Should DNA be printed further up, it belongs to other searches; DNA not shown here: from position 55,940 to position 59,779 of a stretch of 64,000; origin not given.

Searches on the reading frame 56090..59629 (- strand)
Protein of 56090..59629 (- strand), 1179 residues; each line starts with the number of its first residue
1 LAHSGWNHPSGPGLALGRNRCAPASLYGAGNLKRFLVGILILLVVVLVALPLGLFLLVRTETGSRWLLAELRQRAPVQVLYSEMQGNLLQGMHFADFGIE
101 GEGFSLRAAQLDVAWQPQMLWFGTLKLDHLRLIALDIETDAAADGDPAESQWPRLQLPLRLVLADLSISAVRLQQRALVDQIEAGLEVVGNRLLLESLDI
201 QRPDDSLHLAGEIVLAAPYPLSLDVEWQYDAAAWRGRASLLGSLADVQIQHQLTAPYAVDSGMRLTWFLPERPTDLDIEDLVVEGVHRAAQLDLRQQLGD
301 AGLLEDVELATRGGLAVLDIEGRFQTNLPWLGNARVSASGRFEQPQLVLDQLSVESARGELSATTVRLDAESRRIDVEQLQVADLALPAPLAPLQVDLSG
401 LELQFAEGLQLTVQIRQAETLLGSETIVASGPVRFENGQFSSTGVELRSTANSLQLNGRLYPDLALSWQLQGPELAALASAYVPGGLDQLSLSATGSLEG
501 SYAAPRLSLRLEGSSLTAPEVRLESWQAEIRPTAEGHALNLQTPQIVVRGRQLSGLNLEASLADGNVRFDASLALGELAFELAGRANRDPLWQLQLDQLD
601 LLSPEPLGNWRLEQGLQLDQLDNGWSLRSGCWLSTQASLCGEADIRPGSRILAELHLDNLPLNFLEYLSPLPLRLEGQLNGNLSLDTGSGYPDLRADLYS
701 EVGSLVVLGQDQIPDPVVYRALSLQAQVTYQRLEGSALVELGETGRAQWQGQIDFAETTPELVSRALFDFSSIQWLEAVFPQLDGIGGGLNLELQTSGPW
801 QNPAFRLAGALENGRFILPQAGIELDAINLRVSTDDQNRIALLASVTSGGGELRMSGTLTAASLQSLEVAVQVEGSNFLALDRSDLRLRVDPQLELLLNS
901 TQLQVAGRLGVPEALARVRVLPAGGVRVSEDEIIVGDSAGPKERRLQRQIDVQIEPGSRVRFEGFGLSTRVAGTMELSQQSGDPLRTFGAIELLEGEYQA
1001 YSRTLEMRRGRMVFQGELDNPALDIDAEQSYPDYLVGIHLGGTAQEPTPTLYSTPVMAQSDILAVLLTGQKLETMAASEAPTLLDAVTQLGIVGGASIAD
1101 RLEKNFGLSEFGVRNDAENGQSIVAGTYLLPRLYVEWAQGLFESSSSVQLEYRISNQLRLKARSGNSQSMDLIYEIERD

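Call 56: search_protein_families(library=pfam, proteins=[window:56090-59629:-], max_evalue=0.00001)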
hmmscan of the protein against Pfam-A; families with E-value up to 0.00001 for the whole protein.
window:56090-59629:- (1179 aa): 1 family
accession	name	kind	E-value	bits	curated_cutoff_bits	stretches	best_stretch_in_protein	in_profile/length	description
PF04357.19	TamB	-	8.6e-54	183.7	22.4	1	847-1177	7-380/381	TamB, inner membrane protein subunit of TAM complex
